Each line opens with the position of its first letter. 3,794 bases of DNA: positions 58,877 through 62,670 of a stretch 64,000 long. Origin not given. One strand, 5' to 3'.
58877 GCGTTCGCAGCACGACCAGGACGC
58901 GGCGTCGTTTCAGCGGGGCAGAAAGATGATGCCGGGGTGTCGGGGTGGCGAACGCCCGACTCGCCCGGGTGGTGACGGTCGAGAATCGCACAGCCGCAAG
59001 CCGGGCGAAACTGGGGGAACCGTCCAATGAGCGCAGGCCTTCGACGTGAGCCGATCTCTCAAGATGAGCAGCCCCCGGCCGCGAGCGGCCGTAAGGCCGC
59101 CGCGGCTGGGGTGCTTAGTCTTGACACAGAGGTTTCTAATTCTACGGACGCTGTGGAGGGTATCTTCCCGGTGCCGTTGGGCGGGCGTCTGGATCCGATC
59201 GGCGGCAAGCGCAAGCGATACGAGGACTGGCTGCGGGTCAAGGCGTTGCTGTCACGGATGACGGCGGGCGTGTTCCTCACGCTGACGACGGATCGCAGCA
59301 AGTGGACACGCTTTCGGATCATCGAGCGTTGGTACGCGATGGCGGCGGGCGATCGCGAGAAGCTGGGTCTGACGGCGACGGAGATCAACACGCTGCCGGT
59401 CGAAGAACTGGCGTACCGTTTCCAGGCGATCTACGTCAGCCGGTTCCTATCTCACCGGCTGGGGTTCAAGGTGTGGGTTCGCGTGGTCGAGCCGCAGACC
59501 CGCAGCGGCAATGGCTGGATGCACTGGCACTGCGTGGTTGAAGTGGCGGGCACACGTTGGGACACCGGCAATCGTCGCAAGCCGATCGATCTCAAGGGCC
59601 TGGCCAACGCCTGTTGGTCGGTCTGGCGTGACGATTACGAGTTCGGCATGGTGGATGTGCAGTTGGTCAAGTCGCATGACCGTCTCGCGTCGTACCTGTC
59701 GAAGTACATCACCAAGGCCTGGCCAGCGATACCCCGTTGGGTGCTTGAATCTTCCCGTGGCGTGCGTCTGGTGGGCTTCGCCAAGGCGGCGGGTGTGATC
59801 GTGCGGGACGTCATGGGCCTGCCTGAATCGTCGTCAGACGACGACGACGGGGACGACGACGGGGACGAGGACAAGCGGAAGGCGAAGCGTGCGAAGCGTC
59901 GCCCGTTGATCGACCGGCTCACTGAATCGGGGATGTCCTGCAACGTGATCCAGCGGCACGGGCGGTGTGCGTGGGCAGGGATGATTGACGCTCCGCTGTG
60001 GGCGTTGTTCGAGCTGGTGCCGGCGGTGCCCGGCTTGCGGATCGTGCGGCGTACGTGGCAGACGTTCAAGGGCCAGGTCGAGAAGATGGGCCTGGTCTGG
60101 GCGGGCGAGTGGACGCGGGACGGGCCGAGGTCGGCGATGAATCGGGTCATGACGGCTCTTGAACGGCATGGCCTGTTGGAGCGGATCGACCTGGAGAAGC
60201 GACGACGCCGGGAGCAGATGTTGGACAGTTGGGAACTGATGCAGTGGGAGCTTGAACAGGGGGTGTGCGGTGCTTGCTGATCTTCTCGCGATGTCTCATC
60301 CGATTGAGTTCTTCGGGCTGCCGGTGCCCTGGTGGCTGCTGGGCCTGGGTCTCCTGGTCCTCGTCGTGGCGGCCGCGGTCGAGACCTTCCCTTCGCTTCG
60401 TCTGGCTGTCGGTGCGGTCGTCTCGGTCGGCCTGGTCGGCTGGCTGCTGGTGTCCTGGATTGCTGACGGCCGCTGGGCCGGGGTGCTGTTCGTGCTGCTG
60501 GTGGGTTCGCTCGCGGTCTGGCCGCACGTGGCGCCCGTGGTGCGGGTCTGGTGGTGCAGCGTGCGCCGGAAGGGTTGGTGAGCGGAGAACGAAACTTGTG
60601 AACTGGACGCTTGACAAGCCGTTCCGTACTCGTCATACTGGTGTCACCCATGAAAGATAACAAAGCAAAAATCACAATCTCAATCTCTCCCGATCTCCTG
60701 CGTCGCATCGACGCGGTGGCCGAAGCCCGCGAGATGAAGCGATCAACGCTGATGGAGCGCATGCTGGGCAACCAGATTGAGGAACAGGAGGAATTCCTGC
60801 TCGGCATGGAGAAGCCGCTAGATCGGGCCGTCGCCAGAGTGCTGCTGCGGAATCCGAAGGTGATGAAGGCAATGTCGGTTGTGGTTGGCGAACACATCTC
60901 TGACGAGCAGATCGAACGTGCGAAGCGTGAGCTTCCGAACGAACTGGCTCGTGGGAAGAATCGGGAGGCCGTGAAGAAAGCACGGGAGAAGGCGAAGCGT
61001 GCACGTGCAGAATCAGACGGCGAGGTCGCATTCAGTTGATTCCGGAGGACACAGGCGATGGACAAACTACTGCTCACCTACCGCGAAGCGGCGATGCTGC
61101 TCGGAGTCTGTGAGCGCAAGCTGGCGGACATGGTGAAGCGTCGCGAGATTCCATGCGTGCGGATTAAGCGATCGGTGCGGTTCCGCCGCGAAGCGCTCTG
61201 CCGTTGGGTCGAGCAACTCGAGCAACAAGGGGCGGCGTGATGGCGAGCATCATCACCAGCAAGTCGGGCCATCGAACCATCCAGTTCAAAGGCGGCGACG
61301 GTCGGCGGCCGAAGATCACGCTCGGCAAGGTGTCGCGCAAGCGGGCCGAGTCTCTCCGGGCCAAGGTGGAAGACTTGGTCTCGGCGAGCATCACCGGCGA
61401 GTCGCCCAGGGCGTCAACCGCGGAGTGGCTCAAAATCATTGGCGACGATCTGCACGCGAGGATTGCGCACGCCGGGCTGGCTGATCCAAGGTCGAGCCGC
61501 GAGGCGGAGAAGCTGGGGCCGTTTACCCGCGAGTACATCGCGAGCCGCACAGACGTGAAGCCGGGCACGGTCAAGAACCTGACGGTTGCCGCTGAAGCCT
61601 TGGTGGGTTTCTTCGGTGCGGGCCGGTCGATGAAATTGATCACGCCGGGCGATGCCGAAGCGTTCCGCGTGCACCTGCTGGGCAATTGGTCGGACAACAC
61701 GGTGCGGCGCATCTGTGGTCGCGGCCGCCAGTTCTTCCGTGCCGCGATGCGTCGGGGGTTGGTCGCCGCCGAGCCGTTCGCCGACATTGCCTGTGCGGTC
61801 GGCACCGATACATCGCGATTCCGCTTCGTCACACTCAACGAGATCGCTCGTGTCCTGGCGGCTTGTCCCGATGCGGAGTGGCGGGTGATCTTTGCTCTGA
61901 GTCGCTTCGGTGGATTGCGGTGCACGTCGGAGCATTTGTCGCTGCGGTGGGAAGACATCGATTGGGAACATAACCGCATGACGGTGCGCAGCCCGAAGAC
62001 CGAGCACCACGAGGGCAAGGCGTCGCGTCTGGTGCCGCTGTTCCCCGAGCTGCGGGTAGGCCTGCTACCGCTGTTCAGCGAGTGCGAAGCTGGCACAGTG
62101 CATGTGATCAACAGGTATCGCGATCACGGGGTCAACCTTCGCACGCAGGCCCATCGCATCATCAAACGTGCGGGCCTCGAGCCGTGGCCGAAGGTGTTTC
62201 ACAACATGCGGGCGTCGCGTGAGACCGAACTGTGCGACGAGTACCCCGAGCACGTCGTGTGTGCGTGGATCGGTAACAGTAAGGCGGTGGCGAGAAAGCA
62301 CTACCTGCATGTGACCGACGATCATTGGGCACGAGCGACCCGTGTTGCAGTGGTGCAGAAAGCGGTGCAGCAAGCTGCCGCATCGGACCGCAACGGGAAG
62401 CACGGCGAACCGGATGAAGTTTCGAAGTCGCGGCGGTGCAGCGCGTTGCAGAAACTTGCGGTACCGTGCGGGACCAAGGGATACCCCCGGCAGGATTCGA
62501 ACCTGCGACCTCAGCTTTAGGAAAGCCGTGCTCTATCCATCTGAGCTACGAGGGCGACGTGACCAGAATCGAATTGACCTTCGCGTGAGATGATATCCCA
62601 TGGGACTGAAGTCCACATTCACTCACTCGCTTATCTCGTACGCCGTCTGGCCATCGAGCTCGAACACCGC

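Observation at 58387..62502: Minimal ~4.1-kb integrative element in tRNA-Arg(CCT) pairing an integrase/excisionase with a rolling-circle HUH Rep and no structural or transfer genes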

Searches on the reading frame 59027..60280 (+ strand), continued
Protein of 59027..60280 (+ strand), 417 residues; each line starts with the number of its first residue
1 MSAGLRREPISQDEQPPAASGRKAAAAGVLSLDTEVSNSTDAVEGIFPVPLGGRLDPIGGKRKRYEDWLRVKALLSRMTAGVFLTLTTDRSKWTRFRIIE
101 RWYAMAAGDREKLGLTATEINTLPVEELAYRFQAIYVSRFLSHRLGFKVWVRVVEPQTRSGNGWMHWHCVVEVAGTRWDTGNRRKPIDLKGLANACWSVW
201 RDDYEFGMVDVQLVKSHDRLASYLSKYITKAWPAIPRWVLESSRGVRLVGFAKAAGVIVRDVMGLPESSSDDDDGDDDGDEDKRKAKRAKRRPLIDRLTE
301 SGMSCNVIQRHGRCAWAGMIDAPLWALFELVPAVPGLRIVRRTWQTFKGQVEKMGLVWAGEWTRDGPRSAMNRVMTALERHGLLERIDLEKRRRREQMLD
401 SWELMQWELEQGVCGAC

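Call 102: search_protein_families(library=pfam, proteins=[L014:2326-2964:-, L005:9160-9984:+, L003:1513-1953:+, L004:8686-9195:+, L006:7347-7727:+, L004:6997-7449:+, L014:737-1099:+, L014:255-650:+, L001:9246-9752:+, L013:16-264:+], max_evalue=0.01)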
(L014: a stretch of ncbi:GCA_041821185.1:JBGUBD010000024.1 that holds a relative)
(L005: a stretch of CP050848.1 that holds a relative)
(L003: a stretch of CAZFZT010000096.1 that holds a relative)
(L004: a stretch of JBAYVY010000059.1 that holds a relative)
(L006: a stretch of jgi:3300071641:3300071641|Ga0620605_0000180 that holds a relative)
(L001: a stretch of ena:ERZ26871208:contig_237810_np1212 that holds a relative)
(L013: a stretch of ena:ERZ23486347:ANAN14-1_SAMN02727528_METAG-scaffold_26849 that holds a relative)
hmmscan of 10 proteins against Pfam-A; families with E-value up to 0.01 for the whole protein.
L014:2326-2964:- (212 aa): 1 family
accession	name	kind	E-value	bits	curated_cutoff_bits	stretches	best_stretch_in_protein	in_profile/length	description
PF18735.6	HEPN_RiboL-PSP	-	0.00037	20.9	28.4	1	85-165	112-183/191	RiboL-PSP-HEPN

L005:9160-9984:+ (274 aa): 1 family
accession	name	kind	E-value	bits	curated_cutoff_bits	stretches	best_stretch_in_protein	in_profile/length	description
PF08281.18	Sigma70_r4_2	-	0.0015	18.5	25.7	1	187-238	3-54/54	Sigma-70, region 4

L003:1513-1953:+ (146 aa): 0 families

L004:8686-9195:+ (169 aa): 0 families

L006:7347-7727:+ (126 aa): 0 families

L004:6997-7449:+ (150 aa): 0 families

L014:737-1099:+ (120 aa): 0 families

L014:255-650:+ (131 aa): 0 families

L001:9246-9752:+ (168 aa): 0 families

L013:16-264:+ (82 aa): 0 families

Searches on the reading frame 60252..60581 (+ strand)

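Call 7: search_protein_families(library=pfam, proteins=[window:60252-60581:+], max_evalue=0.1)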
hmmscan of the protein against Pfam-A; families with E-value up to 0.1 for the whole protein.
window:60252-60581:+ (109 aa): 0 families

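Call 8: search_protein_families(library=phrogs, proteins=[window:60252-60581:+], max_evalue=0.1)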
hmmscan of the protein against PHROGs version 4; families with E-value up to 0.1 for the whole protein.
window:60252-60581:+ (109 aa): 0 families

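Call 83: search_protein_families(library=ncbifam, proteins=[window:60270-60581:+], max_evalue=0.1)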
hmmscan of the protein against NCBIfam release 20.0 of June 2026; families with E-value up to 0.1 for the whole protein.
window:60270-60581:+ (103 aa): 2 families
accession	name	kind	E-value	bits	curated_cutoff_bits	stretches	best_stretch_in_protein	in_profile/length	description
NF040686.1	TcpD_dom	domain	0.022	14.7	24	1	47-84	5-42/63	TcpD family membrane protein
TIGR02115.1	potass_kdpF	equivalog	0.066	13.3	26.85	1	46-62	1-17/24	K(+)-transporting ATPase subunit F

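Call 84: search_protein_families(library=padloc, proteins=[window:60270-60581:+], max_evalue=0.1)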
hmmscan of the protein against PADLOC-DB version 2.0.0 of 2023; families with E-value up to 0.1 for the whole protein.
window:60270-60581:+ (103 aa): 0 families

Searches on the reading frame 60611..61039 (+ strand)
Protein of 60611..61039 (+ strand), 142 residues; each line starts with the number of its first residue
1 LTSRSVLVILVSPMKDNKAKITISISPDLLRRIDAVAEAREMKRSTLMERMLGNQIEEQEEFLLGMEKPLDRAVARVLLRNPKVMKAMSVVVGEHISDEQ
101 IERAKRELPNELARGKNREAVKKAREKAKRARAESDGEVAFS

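Call 7: search_protein_families(library=pfam, proteins=[window:60611-61039:+], max_evalue=0.1)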
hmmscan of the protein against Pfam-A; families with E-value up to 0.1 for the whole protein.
window:60611-61039:+ (142 aa): 4 families
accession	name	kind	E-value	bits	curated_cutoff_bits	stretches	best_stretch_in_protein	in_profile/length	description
PF15919.11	HicB_lk_antitox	-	4.5e-05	24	27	1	9-51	80-122/123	HicB_like antitoxin of bacterial toxin-antitoxin system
PF01402.27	RHH_1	-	0.00021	21.6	20.5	1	21-57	2-38/39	Ribbon-helix-helix protein, copG family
PF19891.5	DUF6364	-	0.024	15.5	27.3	1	18-67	2-39/70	Family of unknown function (DUF6364)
PF07716.20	bZIP_2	-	0.087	13.4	22.3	1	114-139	9-34/54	Basic region leucine zipper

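Call 8: search_protein_families(library=phrogs, proteins=[window:60611-61039:+], max_evalue=0.1)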
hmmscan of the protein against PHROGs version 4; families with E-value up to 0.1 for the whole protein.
window:60611-61039:+ (142 aa): 6 families
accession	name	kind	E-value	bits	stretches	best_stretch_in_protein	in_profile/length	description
phrog_18157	-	transcription regulation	0.0033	19.3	1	13-48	44-79/93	transcriptional repressor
phrog_582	-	transcription regulation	0.004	18.4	1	11-61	50-100/105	Arc-like repressor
phrog_4085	-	unknown function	0.034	15.4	1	21-65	3-47/77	-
phrog_876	-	transcription regulation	0.051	14.1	1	15-60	5-50/239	transcriptional repressor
phrog_19583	-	unknown function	0.052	14.8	1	20-72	8-60/113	-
phrog_22983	-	unknown function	0.064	13.7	0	69-135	99-164/324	-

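Call 83: search_protein_families(library=ncbifam, proteins=[window:60650-61039:+], max_evalue=0.1)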
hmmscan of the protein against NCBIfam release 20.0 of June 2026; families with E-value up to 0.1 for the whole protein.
window:60650-61039:+ (129 aa): 2 families
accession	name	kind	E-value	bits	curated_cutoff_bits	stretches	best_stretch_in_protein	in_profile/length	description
NF008671.0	PRK11675.1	equivalog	0.00075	19.9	62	1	7-47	52-92/95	LexA regulated protein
NF053762.1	aCcr1_fam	equivalog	0.013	15.3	60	1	8-32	3-27/38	aCcr1 family cell cycle regulator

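Call 84: search_protein_families(library=padloc, proteins=[window:60650-61039:+], max_evalue=0.1)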
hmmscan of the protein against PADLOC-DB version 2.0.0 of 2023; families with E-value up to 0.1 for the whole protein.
window:60650-61039:+ (129 aa): 0 families

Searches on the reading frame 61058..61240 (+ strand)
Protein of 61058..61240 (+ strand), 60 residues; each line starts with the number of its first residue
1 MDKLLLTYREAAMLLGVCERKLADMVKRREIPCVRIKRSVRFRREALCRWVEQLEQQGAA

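Call 7: search_protein_families(library=pfam, proteins=[window:61058-61240:+], max_evalue=0.1)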
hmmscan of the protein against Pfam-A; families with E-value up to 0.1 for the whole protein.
window:61058-61240:+ (60 aa): 2 families
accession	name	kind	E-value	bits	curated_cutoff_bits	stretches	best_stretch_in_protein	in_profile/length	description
PF12728.13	HTH_17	-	3e-11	43.8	27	1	5-53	1-49/51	Helix-turn-helix domain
PF13551.12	HTH_29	-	0.014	15.9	28.1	0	6-28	13-35/64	Winged helix-turn helix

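Call 8: search_protein_families(library=phrogs, proteins=[window:61058-61240:+], max_evalue=0.1)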
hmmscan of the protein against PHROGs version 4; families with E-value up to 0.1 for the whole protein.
window:61058-61240:+ (60 aa): 11 families
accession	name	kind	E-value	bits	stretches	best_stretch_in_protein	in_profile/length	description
phrog_66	-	integration and excision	8.3e-09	36.6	1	2-57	90-146/412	excisionase and transcriptional regulator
phrog_7338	-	unknown function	2.5e-07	31.8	1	3-56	28-82/87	-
phrog_18541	-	unknown function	0.00012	22.7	1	2-57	19-77/81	-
phrog_1840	-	integration and excision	0.0003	22.2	1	6-56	7-58/90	excisionase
phrog_12527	-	integration and excision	0.0019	19.3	1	5-53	29-77/130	excisionase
phrog_28156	-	unknown function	0.0044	18.1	1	3-51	7-56/156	-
phrog_25665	-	integration and excision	0.0084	17.3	1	9-56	29-76/93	excisionase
phrog_668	-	DNA, RNA and nucleotide metabolism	0.0091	16.7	1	3-57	61-116/181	HTH DNA binding protein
phrog_25262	-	unknown function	0.011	16.7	1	3-53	32-83/106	-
phrog_4691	-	integration and excision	0.015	16.4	1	5-56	18-70/78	excisionase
phrog_597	-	DNA, RNA and nucleotide metabolism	0.02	15.9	1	4-59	111-169/200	DNA binding protein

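Call 83: search_protein_families(library=ncbifam, proteins=[window:61058-61240:+], max_evalue=0.1)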
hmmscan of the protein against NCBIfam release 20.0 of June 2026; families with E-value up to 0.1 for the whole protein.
window:61058-61240:+ (60 aa): 2 families
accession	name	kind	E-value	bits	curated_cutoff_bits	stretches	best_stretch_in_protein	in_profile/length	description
TIGR01764.1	excise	domain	1e-11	45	28.8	1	5-53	1-49/49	excisionase family DNA-binding protein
NF047737.1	antiphage_MADS1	equivalog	5e-06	26.7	80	1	5-51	3-49/49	methylation-associated defense system helix-turn-helix domain-containing protein MAD1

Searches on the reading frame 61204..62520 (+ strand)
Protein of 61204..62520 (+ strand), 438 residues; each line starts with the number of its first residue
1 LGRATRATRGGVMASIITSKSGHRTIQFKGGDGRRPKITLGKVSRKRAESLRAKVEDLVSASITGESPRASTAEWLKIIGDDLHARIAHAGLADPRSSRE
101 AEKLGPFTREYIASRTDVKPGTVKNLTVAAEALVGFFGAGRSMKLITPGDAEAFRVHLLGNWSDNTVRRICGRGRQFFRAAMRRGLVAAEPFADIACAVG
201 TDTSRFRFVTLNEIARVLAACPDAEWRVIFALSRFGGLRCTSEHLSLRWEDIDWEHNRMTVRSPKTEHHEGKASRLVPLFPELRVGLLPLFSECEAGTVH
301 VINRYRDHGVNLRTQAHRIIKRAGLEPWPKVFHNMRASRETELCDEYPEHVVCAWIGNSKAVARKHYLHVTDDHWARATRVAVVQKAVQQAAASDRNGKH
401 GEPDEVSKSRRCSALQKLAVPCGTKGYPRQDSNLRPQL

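Call 7: search_protein_families(library=pfam, proteins=[window:61204-62520:+], max_evalue=0.1)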
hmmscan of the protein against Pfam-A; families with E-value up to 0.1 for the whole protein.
window:61204-62520:+ (438 aa): 2 families
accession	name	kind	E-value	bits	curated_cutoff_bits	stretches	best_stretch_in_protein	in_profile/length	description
PF00589.27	Phage_integrase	-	4.6e-08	33.5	27.1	1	208-373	2-171/172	Phage integrase family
PF13102.12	Phage_int_SAM_5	-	0.00014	22.6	22.3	1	106-193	4-94/98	Phage integrase SAM-like domain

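Call 8: search_protein_families(library=phrogs, proteins=[window:61204-62520:+], max_evalue=0.1)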
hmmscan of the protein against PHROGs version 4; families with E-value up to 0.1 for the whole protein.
window:61204-62520:+ (438 aa): 3 families
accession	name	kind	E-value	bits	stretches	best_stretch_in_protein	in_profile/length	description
phrog_1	-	integration and excision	4.2e-30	106.6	1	19-380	117-445/611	integrase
phrog_216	-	integration and excision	3.1e-07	30.8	1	175-382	23-236/301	integrase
phrog_5830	-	integration and excision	0.063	13.5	1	202-265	105-170/318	integrase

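Call 83: search_protein_families(library=ncbifam, proteins=[window:61240-62520:+], max_evalue=0.1)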
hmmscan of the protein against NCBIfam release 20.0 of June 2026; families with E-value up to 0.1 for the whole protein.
window:61240-62520:+ (426 aa): 4 families
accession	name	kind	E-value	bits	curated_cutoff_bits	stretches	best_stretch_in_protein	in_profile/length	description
NF040815.2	recomb_XerA_Arch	equivalog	1.7e-05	24.5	220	1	109-252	15-151/263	site-specific tyrosine recombinase/integron integrase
TIGR02249.1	integrase_gron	subfamily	0.00012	21.6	265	1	197-328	102-226/315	integron integrase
TIGR02224.1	recomb_XerC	equivalog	0.0084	15.5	335.15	1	109-251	16-166/295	tyrosine recombinase XerC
NF011946.0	PRK15417.1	equivalog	0.012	14.8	435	1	197-320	117-233/337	integron integrase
